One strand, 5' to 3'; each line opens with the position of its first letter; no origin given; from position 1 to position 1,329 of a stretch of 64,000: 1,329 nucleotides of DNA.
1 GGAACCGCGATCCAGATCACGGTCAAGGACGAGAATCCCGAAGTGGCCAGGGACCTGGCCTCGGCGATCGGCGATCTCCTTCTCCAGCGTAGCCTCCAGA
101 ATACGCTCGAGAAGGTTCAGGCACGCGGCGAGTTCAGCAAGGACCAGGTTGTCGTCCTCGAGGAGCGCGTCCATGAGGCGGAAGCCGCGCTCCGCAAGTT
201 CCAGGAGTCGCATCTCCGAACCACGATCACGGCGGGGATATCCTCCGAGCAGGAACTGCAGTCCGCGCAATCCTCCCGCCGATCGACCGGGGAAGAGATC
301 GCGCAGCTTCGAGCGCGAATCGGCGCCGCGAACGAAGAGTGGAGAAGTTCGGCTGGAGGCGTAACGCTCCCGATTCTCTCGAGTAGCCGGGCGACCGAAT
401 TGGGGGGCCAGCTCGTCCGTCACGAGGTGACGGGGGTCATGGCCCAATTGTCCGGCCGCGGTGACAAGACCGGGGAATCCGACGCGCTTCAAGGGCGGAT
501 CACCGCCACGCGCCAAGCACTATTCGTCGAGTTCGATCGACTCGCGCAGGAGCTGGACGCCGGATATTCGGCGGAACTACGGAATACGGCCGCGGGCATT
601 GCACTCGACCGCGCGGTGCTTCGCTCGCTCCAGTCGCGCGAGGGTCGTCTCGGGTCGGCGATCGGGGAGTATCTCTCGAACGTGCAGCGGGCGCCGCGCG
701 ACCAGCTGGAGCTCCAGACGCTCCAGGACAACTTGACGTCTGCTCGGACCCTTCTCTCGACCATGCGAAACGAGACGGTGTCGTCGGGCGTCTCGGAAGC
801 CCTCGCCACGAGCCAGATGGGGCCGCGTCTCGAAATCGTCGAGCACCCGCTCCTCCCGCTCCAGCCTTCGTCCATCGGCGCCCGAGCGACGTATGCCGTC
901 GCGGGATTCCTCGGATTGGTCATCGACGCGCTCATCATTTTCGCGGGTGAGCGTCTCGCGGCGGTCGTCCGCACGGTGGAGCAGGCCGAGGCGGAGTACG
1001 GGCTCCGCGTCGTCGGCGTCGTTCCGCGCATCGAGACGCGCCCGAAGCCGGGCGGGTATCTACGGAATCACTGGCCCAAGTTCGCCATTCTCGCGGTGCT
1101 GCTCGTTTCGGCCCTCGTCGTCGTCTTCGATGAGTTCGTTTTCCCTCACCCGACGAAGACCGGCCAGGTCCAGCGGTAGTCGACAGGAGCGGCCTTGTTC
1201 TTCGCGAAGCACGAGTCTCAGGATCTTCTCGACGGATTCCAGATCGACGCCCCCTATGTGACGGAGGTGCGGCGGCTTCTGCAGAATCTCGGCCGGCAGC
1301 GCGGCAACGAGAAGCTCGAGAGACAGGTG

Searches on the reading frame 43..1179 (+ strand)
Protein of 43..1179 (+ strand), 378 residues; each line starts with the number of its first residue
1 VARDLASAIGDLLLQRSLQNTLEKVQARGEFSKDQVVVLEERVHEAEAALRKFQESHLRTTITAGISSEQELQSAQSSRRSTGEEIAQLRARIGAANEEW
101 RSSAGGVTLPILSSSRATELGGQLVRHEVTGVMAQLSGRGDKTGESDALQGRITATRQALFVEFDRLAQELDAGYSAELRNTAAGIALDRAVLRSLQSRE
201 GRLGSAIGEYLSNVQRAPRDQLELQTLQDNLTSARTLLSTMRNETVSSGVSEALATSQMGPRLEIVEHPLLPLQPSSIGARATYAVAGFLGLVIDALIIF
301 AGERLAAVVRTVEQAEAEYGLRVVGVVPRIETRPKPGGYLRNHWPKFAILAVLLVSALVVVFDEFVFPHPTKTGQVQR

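Call 9: search_protein_families(library=pfam, proteins=[window:43-1179:+], max_evalue=0.00001)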
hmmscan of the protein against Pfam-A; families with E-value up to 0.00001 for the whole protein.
window:43-1179:+ (378 aa): 0 families

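Call 13: search_protein_families(library=ncbifam, proteins=[window:43-1179:+], max_evalue=1e-8)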
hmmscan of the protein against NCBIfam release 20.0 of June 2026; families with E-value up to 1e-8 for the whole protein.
window:43-1179:+ (378 aa): 1 family
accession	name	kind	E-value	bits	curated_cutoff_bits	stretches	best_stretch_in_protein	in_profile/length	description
TIGR03007.1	pepcterm_ChnLen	equivalog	1.8e-17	62.8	278.85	1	1-360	135-492/498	XrtA system polysaccharide chain length determinant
